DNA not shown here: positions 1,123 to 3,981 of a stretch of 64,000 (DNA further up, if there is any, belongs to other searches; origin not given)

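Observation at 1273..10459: Two GT-A (GT2) / GT-C fusion proteins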

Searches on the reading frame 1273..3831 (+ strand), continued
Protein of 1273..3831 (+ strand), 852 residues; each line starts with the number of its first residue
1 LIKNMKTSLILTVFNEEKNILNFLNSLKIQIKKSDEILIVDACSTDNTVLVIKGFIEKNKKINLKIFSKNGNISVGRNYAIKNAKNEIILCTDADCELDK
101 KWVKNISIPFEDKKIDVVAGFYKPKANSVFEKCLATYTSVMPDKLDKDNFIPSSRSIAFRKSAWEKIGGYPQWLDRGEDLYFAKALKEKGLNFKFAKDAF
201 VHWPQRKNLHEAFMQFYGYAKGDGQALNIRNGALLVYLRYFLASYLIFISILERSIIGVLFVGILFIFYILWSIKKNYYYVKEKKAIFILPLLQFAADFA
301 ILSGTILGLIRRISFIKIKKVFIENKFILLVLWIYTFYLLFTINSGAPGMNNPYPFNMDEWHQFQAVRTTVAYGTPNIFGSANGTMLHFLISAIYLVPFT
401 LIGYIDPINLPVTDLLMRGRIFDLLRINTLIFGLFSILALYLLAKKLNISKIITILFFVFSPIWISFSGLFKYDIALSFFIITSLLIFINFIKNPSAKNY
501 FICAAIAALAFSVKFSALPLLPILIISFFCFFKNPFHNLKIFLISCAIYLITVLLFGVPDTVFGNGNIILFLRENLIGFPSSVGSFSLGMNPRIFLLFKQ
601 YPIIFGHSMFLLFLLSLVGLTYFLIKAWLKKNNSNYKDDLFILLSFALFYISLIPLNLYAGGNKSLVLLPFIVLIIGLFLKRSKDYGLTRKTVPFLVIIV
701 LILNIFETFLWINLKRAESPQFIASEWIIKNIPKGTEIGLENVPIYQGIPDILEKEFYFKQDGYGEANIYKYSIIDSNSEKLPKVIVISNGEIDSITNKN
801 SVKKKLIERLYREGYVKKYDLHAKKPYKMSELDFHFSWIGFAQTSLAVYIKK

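Call 8: find_homologous_proteins(query=window:1273-3831:+, max_evalue=0.00001)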
Query window:1273-3831:+ (852 aa): 155 proteins with E <= 0.00001 among 8000 candidates; the best 120 are listed.
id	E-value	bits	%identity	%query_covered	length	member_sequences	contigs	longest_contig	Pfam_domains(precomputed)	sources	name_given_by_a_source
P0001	0.0e+0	1869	100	100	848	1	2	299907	PF10111.15,PF13506.14,PF00535.33,PF13231.13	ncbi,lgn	-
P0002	0.0e+0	1200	65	100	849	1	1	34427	PF13641.13,PF02366.25,PF00535.33,PF13231.13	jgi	-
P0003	3.8e-283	960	53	99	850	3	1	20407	PF13641.13,PF00535.33,PF13231.13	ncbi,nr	ncbi:MAG: glycosyltransferase [Candidatus Levybacteria bacterium]|nr:glycosyltransferase [Candidatus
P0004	1.0e-278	945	52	99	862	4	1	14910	PF13641.13,PF00535.33,PF13231.13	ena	-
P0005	1.4e-277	942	53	99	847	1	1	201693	PF10111.15,PF02366.25,PF00535.33,PF13231.13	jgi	-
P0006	1.1e-261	889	50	99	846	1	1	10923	PF10111.15,PF00535.33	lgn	-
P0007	1.3e-261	889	50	99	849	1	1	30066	PF10111.15,PF13641.13,PF00535.33,PF13231.13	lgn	-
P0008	3.6e-260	884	51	99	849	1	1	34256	PF10111.15,PF13641.13,PF00535.33,PF13231.13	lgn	-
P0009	6.3e-258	877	48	100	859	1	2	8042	PF10111.15,PF13641.13,PF00535.33,PF13231.13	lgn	-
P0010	1.5e-252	859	50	99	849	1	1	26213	PF00535.33,PF13231.13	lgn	-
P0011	1.4e-251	856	51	95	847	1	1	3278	PF00535.33,PF13231.13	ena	-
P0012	2.1e-250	852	51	95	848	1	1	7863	PF13641.13,PF02366.25,PF00535.33,PF13231.13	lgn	-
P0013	2.1e-248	845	49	100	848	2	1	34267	PF00535.33,PF13231.13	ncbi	-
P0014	4.1e-247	841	48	99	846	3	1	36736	PF00535.33,PF13231.13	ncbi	-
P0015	1.4e-245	836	48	100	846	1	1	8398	PF00535.33,PF13231.13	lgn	-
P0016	1.8e-245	835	50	95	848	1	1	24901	PF00535.33,PF13231.13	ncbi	-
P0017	1.3e-244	833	50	95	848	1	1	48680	PF02366.25,PF00535.33,PF13231.13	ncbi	-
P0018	1.7e-241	822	46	100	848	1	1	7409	PF13632.13,PF13506.14,PF13641.13,PF00535.33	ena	-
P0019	2.1e-241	822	46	99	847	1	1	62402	PF10111.15,PF13641.13,PF02366.25,PF00535.33,PF13231.13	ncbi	-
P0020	2.6e-240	818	47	99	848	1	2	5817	PF13632.13,PF10111.15,PF13506.14,PF13641.13,PF02366.25,PF00535.33,PF13231.13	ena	-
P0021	8.2e-239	813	46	98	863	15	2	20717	PF13506.14,PF13641.13,PF00535.33,PF13231.13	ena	-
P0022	2.4e-237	809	48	96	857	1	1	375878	PF13632.13,PF10111.15,PF13506.14,PF13641.13,PF02366.25,PF00535.33,PF13231.13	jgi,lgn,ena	-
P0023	6.3e-237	807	46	99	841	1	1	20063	PF10111.15,PF13641.13,PF02366.25,PF00535.33,PF13231.13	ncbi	-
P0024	2.2e-236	805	47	99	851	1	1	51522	PF10111.15,PF13641.13,PF00535.33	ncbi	-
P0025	2.6e-236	805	47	99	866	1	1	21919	PF13641.13,PF00535.33,PF13231.13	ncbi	-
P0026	1.1e-235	803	45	99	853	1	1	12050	PF13641.13,PF02366.25,PF00535.33,PF13231.13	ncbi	-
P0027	1.2e-234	800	46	99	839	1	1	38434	PF13641.13,PF00535.33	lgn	-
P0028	6.5e-234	797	44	95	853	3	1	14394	PF13632.13,PF13506.14,PF13641.13,PF00535.33,PF13231.13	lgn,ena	-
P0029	1.0e-233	797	46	99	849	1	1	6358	PF13506.14,PF13641.13,PF00535.33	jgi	jgi:glycosyltransferase involved in cell wall biosynthesis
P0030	1.4e-232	793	46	100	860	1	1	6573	PF13632.13,PF13506.14,PF13641.13,PF00535.33,PF13231.13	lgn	-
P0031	1.8e-232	792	47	99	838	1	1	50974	PF13641.13,PF00535.33,PF13231.13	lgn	-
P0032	2.0e-232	792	46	98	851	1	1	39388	PF13632.13,PF10111.15,PF13506.14,PF13641.13,PF00535.33,PF13231.13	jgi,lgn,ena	-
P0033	1.2e-231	790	45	100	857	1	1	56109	PF10111.15,PF13641.13,PF02366.25,PF00535.33,PF13231.13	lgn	-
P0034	4.7e-231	788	46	95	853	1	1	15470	PF10111.15,PF13641.13,PF00535.33,PF13231.13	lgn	-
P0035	5.2e-231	788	45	99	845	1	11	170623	PF13641.13,PF00535.33,PF13231.13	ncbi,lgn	-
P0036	6.0e-231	787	47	95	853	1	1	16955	PF13632.13,PF13641.13,PF00535.33,PF13231.13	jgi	jgi:glycosyltransferase involved in cell wall biosynthesis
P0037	3.5e-228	778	45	99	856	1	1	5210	PF13632.13,PF10111.15,PF13641.13,PF00535.33,PF13231.13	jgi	jgi:glycosyltransferase involved in cell wall biosynthesis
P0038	2.1e-227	776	46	95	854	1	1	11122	PF13632.13,PF10111.15,PF13641.13,PF02366.25,PF00535.33,PF13231.13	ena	-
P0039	5.2e-227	774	46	96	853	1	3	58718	PF10111.15,PF13641.13,PF00535.33,PF13231.13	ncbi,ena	ncbi:MAG: glycosyltransferase [Patescibacteria group bacterium]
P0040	9.4e-227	773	46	99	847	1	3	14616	PF13641.13,PF00535.33,PF13231.13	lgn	-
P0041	2.0e-226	772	44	99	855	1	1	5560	PF10111.15,PF13641.13,PF00535.33,PF13231.13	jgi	jgi:glycosyltransferase involved in cell wall biosynthesis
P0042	3.1e-226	772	46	99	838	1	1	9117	PF13641.13,PF00535.33,PF13231.13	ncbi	-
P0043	4.9e-226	771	45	95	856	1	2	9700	PF10111.15,PF13641.13,PF00535.33,PF13231.13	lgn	-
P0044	8.3e-225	767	44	99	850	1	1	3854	PF10111.15,PF13641.13,PF02366.25,PF00535.33,PF13231.13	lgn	-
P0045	8.0e-224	764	44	100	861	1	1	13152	PF13641.13,PF02366.25,PF00535.33,PF13231.13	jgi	jgi:glycosyltransferase involved in cell wall biosynthesis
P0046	7.1e-223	761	43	100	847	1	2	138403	PF10111.15,PF13641.13,PF00535.33,PF13231.13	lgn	-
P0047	4.3e-221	755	43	100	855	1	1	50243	PF13632.13,PF13641.13,PF00535.33,PF13231.13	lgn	-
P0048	1.2e-219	750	45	99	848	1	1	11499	PF13632.13,PF10111.15,PF13506.14,PF13641.13,PF02366.25,PF00535.33,PF13231.13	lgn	-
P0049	2.3e-219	749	44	99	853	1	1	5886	PF13641.13,PF02366.25,PF00535.33,PF13231.13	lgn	-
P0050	2.1e-218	746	45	96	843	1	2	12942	PF13632.13,PF13506.14,PF13641.13,PF02366.25,PF00535.33,PF13231.13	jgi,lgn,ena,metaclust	metaclust:\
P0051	2.1e-217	743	43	100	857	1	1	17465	PF13641.13,PF00535.33,PF13231.13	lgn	-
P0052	3.7e-214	732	45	96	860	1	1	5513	PF10111.15,PF13641.13,PF00535.33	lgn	-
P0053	5.4e-214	731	46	95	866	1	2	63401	PF13632.13,PF13506.14,PF13641.13,PF00535.33,PF13231.13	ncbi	-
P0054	2.4e-213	729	44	100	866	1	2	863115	PF10111.15,PF13641.13,PF00535.33,PF13231.13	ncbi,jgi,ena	-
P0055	2.4e-213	729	42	99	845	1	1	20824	PF10111.15,PF13506.14,PF13641.13,PF00535.33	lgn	-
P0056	1.3e-209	717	43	99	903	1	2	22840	PF13641.13,PF00535.33,PF13231.13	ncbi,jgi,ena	-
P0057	1.5e-207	710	43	99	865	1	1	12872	PF10111.15,PF13506.14,PF13641.13,PF02366.25,PF00535.33,PF13231.13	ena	-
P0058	2.2e-205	703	44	100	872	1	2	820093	PF10111.15,PF13506.14,PF13641.13,PF02366.25,PF00535.33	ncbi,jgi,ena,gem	-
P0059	4.9e-205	702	43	100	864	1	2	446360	PF10111.15,PF13506.14,PF13641.13,PF02366.25,PF14897.13,PF00535.33,PF13231.13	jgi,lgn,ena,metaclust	metaclust:\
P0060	5.4e-205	702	42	98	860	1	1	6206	PF13506.14,PF13641.13,PF00535.33,PF13231.13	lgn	-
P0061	9.2e-205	701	43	100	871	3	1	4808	PF13506.14,PF13641.13,PF00535.33,PF13231.13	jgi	-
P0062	1.1e-204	700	43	96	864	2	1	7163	PF13641.13,PF00535.33,PF13231.13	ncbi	-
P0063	2.8e-204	699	41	99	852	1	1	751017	PF13506.14,PF13641.13,PF02366.25,PF00535.33,PF13231.13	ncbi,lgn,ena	-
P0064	9.6e-204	697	43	98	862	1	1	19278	PF13632.13,PF10111.15,PF13506.14,PF13641.13,PF00535.33,PF13231.13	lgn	-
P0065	2.7e-202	693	42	95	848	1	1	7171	PF02366.25,PF00535.33,PF13231.13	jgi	jgi:glycosyltransferase involved in cell wall biosynthesis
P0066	7.2e-202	691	44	99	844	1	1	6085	PF10111.15,PF13641.13,PF02366.25,PF00535.33,PF13231.13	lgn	-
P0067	1.0e-201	691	41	99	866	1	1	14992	PF10111.15,PF13506.14,PF00535.33,PF13231.13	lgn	-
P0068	1.3e-200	687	42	99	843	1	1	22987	PF13632.13,PF10111.15,PF13506.14,PF13641.13,PF00535.33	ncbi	-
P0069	3.5e-200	686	43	99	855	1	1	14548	PF13506.14,PF13641.13,PF02366.25,PF00535.33,PF13231.13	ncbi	-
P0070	1.8e-199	683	43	100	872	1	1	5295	PF10111.15,PF13506.14,PF13641.13,PF02366.25,PF00535.33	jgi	-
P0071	3.5e-199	682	43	96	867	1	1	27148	PF13632.13,PF10111.15,PF13506.14,PF13641.13,PF02366.25,PF00535.33,PF13231.13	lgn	-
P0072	5.8e-199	682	43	96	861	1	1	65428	PF10111.15,PF13506.14,PF13641.13,PF00535.33,PF13231.13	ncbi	-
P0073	9.4e-199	681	43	100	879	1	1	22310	PF13632.13,PF10111.15,PF13506.14,PF13641.13,PF02366.25,PF00535.33,PF13231.13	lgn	-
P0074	1.7e-198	680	42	99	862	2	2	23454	PF13641.13,PF00535.33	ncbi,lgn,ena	ncbi:MAG: glycosyltransferase [Patescibacteria group bacterium]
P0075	2.1e-198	680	42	100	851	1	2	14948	PF10111.15,PF13506.14,PF13641.13,PF00535.33,PF13231.13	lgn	-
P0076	7.2e-198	678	43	98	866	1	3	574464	PF10111.15,PF13506.14,PF13641.13,PF00535.33,PF13231.13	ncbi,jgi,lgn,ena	-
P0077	1.3e-197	677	42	96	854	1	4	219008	PF10111.15,PF13506.14,PF13641.13,PF00535.33,PF13231.13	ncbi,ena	-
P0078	2.6e-196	673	42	99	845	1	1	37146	PF10111.15,PF13641.13,PF02366.25,PF00535.33,PF13231.13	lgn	-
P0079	4.0e-196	672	42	100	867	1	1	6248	PF13632.13,PF13506.14,PF13641.13,PF02366.25,PF00535.33,PF13231.13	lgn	-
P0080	1.1e-195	671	43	95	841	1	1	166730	PF13632.13,PF10111.15,PF13641.13,PF00535.33,PF13231.13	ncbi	-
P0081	1.9e-195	670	42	99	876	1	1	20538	PF10111.15,PF13641.13,PF02366.25,PF00535.33,PF13231.13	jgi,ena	-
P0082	3.2e-195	669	42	96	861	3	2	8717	PF13632.13,PF10111.15,PF13641.13,PF00535.33,PF13231.13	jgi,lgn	jgi:glycosyltransferase involved in cell wall biosynthesis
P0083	4.7e-195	669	43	100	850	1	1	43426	PF10111.15,PF13506.14,PF13641.13,PF02366.25,PF00535.33,PF13231.13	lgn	-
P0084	2.8e-194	666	42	100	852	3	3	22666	PF10111.15,PF13506.14,PF13641.13,PF00535.33,PF13231.13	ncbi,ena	-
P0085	3.3e-194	666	42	100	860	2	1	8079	PF13632.13,PF10111.15,PF13506.14,PF13641.13,PF02366.25,PF00535.33,PF13231.13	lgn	-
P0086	7.8e-194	665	43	95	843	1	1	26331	PF13632.13,PF10111.15,PF13641.13,PF02366.25,PF00535.33,PF13231.13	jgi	jgi:glycosyltransferase involved in cell wall biosynthesis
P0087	9.4e-194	664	41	95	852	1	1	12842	PF13632.13,PF10111.15,PF13506.14,PF13641.13,PF00535.33,PF13231.13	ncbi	-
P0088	1.5e-193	664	43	95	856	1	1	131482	PF13641.13,PF00535.33,PF13231.13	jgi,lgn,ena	-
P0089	1.7e-193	664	42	95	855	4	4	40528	PF10111.15,PF13506.14,PF13641.13,PF00535.33,PF13231.13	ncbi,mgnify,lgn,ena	mgnify:FL=1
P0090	5.1e-193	662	43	95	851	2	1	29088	PF13506.14,PF13641.13,PF02366.25,PF00535.33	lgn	-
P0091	7.1e-193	661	41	98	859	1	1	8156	PF13632.13,PF10111.15,PF13506.14,PF13641.13,PF00535.33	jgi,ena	-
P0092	3.6e-192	659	43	96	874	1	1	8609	PF13632.13,PF10111.15,PF13506.14,PF13641.13,PF02366.25,PF00535.33,PF13231.13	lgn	-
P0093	4.9e-192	659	42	100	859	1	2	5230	PF13632.13,PF13506.14,PF13641.13,PF00535.33,PF13231.13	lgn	-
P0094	1.0e-191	658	42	96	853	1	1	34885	PF13506.14,PF13641.13,PF00535.33,PF13231.13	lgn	-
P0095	1.4e-191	657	40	96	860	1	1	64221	PF13632.13,PF10111.15,PF13641.13,PF00535.33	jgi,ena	-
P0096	1.6e-190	654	42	99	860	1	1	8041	PF13506.14,PF13641.13,PF00535.33,PF13231.13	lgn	-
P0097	1.7e-190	654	42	95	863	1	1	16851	PF10111.15,PF13641.13,PF02366.25,PF00535.33,PF13231.13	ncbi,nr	ncbi:MAG: glycosyltransferase [Patescibacteria group bacterium]|nr:glycosyltransferase [Patescibacte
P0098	1.8e-190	653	40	100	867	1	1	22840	PF13632.13,PF13641.13,PF00535.33,PF13231.13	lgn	-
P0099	2.4e-190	653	42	98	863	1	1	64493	PF10111.15,PF02366.25,PF00535.33,PF13231.13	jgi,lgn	jgi:glycosyltransferase involved in cell wall biosynthesis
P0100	3.4e-190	653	43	96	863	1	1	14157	PF10111.15,PF13641.13,PF02366.25,PF00535.33,PF13231.13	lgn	-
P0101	6.8e-190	652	40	100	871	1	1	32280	PF10111.15,PF13506.14,PF13641.13,PF02366.25,PF00535.33,PF13231.13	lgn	-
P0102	8.2e-190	651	41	99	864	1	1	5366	PF10111.15,PF13506.14,PF13641.13,PF02366.25,PF00535.33,PF13231.13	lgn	-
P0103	2.0e-189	650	41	100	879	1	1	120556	PF10111.15,PF13506.14,PF13641.13,PF00535.33,PF13231.13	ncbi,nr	ncbi:glycosyltransferase [Patescibacteria group bacterium]|nr:glycosyltransferase [Patescibacteria g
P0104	8.3e-189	648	42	99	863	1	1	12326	PF13506.14,PF13641.13,PF00535.33,PF13231.13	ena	-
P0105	1.4e-188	647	41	98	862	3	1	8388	PF10111.15,PF13641.13,PF00535.33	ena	-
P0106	1.7e-188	647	43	97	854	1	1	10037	PF10111.15,PF13641.13,PF02366.25,PF00535.33,PF13231.13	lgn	-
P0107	2.5e-188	646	41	98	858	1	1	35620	PF13641.13,PF00535.33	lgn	-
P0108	1.2e-187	644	42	96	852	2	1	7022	PF10111.15,PF13641.13,PF00535.33,PF13231.13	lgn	-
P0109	2.0e-187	643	41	99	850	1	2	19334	PF10111.15,PF13506.14,PF13641.13,PF02366.25,PF00535.33,PF13231.13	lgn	-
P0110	2.2e-187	643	41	100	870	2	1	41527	PF10111.15,PF13506.14,PF13641.13,PF00535.33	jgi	jgi:glycosyltransferase involved in cell wall biosynthesis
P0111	3.0e-187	643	40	99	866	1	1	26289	PF13506.14,PF13641.13,PF00535.33,PF13231.13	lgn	-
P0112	3.6e-187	643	40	100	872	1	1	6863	PF13506.14,PF13641.13,PF00535.33,PF13231.13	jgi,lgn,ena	-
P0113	4.9e-187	642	42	96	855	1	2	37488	PF10111.15,PF13506.14,PF13641.13,PF00535.33,PF13231.13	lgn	-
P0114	5.8e-187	642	41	100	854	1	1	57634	PF13632.13,PF10111.15,PF13506.14,PF13641.13,PF00535.33,PF13231.13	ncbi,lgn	-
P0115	1.1e-186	641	40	99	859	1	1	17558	PF10111.15,PF13506.14,PF13641.13,PF02366.25,PF00535.33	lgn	-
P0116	1.4e-186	641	41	100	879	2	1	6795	PF13506.14,PF13641.13,PF00535.33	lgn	-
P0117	4.6e-186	639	41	99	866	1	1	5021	PF10111.15,PF13506.14,PF13641.13,PF00535.33,PF13231.13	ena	-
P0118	1.6e-185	637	40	100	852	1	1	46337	PF13641.13,PF00535.33,PF13231.13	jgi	jgi:glycosyltransferase involved in cell wall biosynthesis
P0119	6.6e-185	635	41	100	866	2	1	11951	PF10111.15,PF13506.14,PF13641.13,PF00535.33,PF13231.13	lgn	-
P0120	1.2e-184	634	40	100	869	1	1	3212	PF13632.13,PF10111.15,PF13506.14,PF13641.13,PF02366.25,PF00535.33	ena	-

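Call 27: search_solved_structures(query=A1, max_evalue=1)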
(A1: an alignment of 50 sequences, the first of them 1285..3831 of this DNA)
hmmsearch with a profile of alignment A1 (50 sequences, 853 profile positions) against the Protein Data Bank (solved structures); distinct sequences matched with E-value up to 1: 42.
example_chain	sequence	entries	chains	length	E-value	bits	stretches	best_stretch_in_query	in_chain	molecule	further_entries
5tze_C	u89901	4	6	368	1.4e-14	56.2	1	1-116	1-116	Glycosyl transferase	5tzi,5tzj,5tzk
5tz8_A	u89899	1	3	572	2.9e-14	55.2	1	1-116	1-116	Glycosyl transferase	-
8bz4_A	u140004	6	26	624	3.6e-11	45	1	1-118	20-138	Glycosyltransferase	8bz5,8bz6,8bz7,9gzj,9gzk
8bz8_A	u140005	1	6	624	3.6e-11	45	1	1-118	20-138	Glycosyltransferase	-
8vh7_A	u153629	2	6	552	5.3e-11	44.4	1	3-108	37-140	Heparosan synthase B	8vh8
8viw_A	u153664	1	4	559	5.4e-11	44.4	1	3-108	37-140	Heparosan synthase B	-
6h1j_A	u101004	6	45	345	9e-11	43.7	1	2-184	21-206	Probable ss-1,3-N-acetylglucosaminyltransferase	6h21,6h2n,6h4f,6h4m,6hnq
5hea_A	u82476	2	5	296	9.1e-11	43.6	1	3-117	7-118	Putative glycosyltransferase (GalT1)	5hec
2z87_A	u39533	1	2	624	2.7e-10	42.1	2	4-186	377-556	Chondroitin synthase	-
2z86_A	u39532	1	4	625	2.7e-10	42.1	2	4-186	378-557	Chondroitin synthase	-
6p61_A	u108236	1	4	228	2.7e-09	38.8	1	3-120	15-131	Glycosyltransferase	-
9omj_A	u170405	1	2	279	7.3e-09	37.3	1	3-118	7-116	Glycosyltransferase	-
9omm_A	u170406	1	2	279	7.3e-09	37.3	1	3-118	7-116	Glycosyltransferase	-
9omh_A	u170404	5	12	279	7.3e-09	37.3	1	3-118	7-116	Glycosyltransferase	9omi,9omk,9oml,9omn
6yv7_B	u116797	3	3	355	1.6e-08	36.3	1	2-118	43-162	Glycosyl transferase, family 2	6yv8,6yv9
6yv7_A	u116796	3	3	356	1.6e-08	36.2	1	2-118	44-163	Glycosyl transferase, family 2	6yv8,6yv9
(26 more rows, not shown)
